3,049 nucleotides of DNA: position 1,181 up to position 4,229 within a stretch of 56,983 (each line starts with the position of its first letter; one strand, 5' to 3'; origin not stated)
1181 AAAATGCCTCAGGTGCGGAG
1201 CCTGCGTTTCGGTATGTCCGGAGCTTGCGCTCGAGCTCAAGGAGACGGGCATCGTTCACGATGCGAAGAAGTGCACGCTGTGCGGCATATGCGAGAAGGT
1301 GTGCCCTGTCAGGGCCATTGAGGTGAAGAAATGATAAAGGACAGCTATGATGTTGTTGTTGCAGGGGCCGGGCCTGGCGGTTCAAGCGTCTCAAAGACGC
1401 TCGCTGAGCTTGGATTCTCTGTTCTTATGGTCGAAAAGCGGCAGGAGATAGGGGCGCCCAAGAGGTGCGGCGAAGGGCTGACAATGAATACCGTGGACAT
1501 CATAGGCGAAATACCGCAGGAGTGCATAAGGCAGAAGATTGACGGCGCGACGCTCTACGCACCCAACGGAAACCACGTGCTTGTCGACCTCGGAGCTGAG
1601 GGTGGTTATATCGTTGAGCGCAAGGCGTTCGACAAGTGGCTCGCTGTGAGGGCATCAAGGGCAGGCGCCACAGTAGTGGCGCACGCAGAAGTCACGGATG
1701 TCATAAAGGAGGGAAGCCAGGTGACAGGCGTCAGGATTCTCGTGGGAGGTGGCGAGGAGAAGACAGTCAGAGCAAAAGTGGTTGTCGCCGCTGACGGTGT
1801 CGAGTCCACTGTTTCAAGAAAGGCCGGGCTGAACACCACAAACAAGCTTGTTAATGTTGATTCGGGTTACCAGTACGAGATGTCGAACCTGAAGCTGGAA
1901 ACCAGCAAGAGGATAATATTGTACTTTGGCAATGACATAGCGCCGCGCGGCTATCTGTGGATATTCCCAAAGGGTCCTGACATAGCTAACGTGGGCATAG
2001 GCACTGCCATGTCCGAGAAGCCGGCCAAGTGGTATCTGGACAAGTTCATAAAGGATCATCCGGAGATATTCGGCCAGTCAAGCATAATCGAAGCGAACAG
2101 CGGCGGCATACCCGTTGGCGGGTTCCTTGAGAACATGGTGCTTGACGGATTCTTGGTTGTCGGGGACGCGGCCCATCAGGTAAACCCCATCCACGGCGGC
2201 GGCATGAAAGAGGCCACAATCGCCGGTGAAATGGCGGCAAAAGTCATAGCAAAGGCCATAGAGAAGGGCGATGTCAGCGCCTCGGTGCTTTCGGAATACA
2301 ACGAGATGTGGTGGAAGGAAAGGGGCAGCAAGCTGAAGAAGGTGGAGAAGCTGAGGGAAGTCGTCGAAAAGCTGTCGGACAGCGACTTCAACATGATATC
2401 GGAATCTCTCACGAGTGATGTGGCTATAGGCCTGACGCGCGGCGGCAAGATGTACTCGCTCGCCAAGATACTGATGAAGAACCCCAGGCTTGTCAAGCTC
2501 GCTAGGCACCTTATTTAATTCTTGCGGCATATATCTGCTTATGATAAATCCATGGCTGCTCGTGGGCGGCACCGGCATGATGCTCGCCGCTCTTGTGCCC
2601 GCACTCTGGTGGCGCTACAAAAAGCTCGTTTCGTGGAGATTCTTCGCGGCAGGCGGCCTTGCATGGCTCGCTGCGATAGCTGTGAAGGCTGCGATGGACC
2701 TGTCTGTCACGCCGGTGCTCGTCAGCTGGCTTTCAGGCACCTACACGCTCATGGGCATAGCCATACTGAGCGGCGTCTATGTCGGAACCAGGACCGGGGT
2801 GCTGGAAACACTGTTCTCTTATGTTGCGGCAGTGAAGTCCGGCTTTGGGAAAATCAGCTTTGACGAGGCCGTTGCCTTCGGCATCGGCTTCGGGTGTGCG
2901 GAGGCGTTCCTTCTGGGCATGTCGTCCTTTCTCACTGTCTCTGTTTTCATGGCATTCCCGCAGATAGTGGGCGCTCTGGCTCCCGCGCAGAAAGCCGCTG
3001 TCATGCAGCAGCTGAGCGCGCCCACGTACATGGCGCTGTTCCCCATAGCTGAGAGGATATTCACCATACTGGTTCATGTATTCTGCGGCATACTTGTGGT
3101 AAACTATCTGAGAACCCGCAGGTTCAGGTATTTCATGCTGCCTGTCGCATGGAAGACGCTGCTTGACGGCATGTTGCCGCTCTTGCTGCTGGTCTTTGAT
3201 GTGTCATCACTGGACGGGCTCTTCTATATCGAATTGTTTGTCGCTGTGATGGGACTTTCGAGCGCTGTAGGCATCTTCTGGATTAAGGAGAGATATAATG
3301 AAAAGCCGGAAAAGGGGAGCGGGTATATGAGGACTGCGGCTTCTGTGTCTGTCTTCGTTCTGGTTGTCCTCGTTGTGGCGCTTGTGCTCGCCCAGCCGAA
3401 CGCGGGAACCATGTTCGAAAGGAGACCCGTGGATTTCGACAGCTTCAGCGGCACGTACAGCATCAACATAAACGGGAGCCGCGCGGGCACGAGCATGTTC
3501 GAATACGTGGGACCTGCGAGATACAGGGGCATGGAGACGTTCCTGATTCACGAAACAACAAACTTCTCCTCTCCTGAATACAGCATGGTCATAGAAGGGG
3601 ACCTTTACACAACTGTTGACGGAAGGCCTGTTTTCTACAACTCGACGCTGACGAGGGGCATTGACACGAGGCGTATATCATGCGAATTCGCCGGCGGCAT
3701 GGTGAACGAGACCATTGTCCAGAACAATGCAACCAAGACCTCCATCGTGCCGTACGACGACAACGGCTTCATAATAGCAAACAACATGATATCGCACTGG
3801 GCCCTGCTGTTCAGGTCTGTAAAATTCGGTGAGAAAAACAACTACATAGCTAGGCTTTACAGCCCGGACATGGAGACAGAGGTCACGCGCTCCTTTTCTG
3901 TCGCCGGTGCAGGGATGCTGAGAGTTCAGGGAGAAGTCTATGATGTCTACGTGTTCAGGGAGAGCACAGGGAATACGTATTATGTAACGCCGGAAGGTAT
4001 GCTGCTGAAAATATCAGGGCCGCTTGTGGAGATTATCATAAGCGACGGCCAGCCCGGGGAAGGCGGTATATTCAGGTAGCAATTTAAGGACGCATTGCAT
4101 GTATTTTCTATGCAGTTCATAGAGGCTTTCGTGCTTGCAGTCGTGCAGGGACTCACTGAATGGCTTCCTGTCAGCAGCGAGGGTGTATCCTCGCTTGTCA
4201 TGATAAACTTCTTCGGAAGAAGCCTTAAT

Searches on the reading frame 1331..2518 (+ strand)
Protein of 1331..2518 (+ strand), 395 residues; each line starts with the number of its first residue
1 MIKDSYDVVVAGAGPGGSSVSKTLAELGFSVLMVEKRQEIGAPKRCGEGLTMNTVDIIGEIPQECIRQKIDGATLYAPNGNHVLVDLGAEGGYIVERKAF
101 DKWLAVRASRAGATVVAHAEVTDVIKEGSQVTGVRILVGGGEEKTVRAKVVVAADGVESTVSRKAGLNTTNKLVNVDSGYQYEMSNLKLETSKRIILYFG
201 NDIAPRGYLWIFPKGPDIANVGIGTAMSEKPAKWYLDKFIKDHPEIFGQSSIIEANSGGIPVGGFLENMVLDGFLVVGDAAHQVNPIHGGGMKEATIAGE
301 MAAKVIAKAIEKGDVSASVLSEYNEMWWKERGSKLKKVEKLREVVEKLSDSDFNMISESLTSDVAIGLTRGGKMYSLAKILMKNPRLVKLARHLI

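Call 84: search_protein_families(library=pfam, proteins=[window:1331-2518:+], max_evalue=0.01)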
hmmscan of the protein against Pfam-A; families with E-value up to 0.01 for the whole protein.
window:1331-2518:+ (395 aa): 11 families
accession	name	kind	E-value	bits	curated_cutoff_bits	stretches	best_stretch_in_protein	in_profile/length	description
PF01494.25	FAD_binding_3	-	6e-23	82.1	22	1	6-325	2-336/349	FAD binding domain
PF22578.2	GGR_cat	-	1.6e-22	79.6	27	1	176-259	2-87/88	Geranylgeranyl reductase catalytic domain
PF05834.18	Lycopene_cycl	-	4.9e-13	49.4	23.4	1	7-321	1-305/380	Lycopene cyclase protein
PF01266.30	DAO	-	2e-11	44.5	27.9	1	90-226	141-270/353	FAD dependent oxidoreductase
PF12831.13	FAD_oxidored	-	1.3e-09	38.4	27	1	7-156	1-145/416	FAD dependent oxidoreductase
PF07992.20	Pyr_redox_2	-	7.7e-09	35.8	26.1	2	6-38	1-33/291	Pyridine nucleotide-disulphide oxidoreductase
PF00890.30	FAD_binding_2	-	6.7e-07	29.3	20.4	1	7-42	1-36/414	FAD binding domain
PF13450.12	NAD_binding_8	-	0.00013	22.6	21.9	1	10-41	1-32/68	NAD(P)-binding Rossmann-like domain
PF01946.23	Thi4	-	0.0012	18.6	26.2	1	6-159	18-170/235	Thi4 family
PF00070.33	Pyr_redox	-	0.0035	18.3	22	0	8-53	2-53/82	Pyridine nucleotide-disulphide oxidoreductase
PF03486.20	HI0933_like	-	0.0062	16.5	50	0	7-42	2-37/244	HI0933-like protein Rossmann domain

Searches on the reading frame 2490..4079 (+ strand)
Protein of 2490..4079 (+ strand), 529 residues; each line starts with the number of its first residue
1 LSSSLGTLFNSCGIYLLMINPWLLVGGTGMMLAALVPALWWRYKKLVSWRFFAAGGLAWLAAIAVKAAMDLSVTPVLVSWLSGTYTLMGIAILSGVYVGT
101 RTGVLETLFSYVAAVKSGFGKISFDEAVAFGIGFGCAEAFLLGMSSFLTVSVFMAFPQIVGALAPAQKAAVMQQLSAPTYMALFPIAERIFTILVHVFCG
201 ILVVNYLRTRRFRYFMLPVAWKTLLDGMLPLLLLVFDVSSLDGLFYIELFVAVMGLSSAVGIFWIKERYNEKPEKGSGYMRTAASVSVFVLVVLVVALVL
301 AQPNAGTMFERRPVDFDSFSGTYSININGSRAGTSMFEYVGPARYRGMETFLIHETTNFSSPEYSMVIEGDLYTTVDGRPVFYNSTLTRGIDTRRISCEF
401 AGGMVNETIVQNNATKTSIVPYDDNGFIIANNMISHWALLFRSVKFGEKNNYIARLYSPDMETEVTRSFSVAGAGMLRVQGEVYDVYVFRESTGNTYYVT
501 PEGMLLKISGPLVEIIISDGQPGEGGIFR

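Call 84: search_protein_families(library=pfam, proteins=[window:2490-4079:+], max_evalue=0.01)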
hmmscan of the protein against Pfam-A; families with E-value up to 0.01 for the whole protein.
window:2490-4079:+ (529 aa): 1 family
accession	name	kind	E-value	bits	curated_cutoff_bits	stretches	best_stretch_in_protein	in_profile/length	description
PF10086.14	YhfC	-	1.9e-22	80.3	24.2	1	32-232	4-206/222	YhfC intramembrane metalloprotease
